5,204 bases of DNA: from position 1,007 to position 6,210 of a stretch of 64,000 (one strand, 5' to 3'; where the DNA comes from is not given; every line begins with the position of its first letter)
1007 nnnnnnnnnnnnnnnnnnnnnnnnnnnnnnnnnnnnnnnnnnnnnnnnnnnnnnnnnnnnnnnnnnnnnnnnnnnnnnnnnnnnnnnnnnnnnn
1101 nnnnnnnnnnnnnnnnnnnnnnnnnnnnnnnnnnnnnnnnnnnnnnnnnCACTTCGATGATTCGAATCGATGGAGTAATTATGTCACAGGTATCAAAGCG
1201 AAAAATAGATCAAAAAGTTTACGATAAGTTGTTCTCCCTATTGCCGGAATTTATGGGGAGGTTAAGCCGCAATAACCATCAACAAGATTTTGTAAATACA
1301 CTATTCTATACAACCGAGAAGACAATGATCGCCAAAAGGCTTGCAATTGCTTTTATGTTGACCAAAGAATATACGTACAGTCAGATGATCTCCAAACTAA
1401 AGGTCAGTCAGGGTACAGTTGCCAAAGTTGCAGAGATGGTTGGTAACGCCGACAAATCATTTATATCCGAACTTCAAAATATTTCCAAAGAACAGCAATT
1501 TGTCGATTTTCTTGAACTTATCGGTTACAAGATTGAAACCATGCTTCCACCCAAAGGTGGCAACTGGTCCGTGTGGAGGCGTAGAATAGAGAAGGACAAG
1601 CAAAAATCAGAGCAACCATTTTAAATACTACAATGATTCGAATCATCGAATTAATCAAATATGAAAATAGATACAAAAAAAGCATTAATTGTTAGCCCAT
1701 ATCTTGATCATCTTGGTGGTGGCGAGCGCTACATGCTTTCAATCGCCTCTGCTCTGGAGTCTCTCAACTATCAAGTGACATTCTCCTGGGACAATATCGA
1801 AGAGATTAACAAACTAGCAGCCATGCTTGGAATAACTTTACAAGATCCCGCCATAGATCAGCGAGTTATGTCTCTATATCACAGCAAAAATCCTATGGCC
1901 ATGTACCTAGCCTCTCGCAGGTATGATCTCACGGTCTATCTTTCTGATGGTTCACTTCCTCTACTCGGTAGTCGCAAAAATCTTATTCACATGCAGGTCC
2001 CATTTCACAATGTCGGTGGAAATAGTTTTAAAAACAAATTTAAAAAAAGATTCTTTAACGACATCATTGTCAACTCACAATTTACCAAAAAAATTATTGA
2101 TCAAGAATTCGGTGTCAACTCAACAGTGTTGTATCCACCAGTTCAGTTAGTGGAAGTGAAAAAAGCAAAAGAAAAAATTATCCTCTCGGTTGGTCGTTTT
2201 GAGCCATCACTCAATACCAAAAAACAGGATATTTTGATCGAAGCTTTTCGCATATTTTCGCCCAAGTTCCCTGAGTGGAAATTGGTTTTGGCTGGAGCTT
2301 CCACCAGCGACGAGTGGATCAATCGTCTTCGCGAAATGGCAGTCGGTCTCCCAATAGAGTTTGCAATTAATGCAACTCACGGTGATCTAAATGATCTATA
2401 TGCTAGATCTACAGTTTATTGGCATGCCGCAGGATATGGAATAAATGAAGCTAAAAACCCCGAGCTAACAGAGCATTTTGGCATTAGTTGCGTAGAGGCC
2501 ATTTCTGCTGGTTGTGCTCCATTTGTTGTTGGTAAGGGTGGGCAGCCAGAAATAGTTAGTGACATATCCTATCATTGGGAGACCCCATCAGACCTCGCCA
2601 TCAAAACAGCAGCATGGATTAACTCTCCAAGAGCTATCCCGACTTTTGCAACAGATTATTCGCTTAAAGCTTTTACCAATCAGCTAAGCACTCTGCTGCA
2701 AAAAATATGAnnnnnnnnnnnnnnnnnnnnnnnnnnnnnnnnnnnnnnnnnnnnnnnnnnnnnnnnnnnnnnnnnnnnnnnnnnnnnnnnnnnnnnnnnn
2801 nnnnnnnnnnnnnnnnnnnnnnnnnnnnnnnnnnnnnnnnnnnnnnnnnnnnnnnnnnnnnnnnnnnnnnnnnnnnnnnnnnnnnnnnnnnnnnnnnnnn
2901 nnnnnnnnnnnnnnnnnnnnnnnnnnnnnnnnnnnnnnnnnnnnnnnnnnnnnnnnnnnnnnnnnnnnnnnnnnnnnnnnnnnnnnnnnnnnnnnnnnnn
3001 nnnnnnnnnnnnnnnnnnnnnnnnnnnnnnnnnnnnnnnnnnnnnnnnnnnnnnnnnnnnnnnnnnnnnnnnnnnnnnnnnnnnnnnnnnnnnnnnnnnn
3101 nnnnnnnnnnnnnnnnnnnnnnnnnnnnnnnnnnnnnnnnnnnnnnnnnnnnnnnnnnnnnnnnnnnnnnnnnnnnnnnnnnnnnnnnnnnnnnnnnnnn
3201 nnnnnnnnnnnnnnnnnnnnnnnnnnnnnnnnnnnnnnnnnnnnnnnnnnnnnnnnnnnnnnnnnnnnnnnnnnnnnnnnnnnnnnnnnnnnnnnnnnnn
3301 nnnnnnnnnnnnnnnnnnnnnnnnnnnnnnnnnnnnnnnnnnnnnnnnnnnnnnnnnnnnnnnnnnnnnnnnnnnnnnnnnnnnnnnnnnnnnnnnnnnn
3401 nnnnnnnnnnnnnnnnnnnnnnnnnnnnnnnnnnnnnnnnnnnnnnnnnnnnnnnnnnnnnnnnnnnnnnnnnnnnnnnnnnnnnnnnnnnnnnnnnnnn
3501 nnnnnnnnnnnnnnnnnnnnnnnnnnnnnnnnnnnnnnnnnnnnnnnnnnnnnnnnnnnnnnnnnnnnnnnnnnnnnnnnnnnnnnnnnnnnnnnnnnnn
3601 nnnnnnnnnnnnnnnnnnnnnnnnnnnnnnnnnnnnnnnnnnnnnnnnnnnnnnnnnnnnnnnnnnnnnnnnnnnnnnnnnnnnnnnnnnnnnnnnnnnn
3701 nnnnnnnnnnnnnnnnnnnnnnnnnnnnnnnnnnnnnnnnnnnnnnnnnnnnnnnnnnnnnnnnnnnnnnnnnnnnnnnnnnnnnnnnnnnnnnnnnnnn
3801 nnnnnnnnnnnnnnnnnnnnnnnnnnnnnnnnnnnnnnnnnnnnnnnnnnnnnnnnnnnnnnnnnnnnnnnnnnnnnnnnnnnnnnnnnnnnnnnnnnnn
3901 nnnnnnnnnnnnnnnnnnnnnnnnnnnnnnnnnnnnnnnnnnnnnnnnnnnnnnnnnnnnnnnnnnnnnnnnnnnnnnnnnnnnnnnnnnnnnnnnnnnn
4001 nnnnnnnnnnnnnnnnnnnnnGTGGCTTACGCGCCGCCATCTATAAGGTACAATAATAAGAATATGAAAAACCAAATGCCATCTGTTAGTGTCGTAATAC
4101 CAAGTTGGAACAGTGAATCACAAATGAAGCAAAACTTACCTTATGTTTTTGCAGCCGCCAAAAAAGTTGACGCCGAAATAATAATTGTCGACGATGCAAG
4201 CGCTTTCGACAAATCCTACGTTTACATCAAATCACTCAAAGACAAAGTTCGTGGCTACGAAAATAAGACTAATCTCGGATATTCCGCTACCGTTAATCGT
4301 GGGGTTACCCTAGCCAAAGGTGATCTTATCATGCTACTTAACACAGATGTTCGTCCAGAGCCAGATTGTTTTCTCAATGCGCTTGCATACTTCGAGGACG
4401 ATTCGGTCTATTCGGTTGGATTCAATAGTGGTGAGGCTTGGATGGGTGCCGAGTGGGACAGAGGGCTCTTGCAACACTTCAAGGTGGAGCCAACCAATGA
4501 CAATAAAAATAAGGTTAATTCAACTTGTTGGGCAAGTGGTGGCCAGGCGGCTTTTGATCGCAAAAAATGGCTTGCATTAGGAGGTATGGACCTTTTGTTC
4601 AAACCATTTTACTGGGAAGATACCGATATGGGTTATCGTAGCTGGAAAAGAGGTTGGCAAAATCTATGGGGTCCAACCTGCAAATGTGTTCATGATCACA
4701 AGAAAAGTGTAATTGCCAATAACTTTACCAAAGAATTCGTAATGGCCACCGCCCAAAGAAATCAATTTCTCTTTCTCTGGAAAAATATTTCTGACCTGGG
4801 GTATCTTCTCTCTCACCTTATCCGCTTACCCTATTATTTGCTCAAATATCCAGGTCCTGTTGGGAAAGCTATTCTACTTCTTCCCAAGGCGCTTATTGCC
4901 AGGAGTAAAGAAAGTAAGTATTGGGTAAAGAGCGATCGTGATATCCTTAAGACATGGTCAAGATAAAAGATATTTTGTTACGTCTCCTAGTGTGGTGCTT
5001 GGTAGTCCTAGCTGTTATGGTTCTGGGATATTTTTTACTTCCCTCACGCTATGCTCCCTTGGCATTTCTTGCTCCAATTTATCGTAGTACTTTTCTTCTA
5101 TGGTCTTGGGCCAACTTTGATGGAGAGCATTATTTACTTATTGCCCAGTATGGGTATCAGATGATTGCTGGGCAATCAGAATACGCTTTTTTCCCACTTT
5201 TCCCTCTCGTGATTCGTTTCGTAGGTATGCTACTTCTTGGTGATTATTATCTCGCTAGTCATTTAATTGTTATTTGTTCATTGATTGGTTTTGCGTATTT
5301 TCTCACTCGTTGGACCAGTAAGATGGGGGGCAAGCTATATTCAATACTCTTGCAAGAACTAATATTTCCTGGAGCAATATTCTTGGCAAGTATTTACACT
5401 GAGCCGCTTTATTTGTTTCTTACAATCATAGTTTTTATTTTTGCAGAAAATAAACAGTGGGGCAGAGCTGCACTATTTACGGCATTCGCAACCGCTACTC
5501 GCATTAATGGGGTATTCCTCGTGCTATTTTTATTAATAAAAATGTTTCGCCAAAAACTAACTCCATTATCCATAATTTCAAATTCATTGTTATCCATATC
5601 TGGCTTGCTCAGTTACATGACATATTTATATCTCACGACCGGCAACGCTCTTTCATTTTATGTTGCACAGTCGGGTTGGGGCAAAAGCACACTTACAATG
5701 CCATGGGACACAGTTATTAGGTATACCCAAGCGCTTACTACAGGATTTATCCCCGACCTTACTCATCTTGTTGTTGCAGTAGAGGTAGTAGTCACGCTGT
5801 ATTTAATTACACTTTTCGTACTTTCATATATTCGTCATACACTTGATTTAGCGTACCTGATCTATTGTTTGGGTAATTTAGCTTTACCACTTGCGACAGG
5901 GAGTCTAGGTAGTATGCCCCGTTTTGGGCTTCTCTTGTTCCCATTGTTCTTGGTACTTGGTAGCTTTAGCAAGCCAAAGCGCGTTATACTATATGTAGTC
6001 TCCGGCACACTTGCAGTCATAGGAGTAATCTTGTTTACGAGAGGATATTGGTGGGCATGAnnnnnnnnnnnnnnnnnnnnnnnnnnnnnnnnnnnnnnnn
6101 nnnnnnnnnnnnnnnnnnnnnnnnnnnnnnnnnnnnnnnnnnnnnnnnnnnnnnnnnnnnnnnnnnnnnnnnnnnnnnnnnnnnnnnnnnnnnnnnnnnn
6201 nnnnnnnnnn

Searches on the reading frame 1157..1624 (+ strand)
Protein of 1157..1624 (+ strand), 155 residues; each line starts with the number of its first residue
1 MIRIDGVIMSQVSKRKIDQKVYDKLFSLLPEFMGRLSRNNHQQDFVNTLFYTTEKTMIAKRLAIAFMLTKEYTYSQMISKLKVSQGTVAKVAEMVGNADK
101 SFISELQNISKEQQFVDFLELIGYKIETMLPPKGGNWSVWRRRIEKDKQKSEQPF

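Call 7: search_protein_families(library=pfam, proteins=[window:1157-1624:+], max_evalue=0.00001)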
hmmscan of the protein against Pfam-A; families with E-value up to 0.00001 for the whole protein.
window:1157-1624:+ (155 aa): 1 family
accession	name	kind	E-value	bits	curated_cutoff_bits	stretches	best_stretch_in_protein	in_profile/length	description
PF01371.25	Trp_repressor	-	1.6e-08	35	27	1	32-107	9-85/88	Trp repressor protein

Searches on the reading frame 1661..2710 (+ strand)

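Call 7: search_protein_families(library=pfam, proteins=[window:1661-2710:+], max_evalue=0.00001)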
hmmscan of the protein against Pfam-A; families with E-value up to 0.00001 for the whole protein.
window:1661-2710:+ (349 aa): 2 families
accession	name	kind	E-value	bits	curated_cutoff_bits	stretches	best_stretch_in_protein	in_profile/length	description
PF00534.26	Glycos_transf_1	-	2.4e-18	66.7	26.4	1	166-303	10-135/172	Glycosyl transferases group 1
PF13692.12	Glyco_trans_1_4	-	9.7e-10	39.3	27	1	172-301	2-117/142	Glycosyl transferases group 1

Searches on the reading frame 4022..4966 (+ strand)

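Call 7: search_protein_families(library=pfam, proteins=[window:4022-4966:+], max_evalue=0.00001)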
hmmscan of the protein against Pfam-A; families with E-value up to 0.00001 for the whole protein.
window:4022-4966:+ (314 aa): 2 families
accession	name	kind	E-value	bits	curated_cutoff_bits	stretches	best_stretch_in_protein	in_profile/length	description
PF00535.33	Glycos_transf_2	-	5.2e-19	69.2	23.3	1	23-179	1-160/168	Glycosyl transferase family 2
PF13641.12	Glyco_tranf_2_3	-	3.9e-09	37.3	27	1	20-216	1-203/230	Glycosyltransferase like family 2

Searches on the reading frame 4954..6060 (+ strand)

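Call 7: search_protein_families(library=pfam, proteins=[window:4954-6060:+], max_evalue=0.00001)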
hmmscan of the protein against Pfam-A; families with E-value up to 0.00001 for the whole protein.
window:4954-6060:+ (368 aa): 1 family
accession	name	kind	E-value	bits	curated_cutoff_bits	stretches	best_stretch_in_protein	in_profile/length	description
PF04188.19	Mannosyl_trans2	-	1.3e-06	28.4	22.4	1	47-200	53-216/443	Mannosyltransferase (PIG-V)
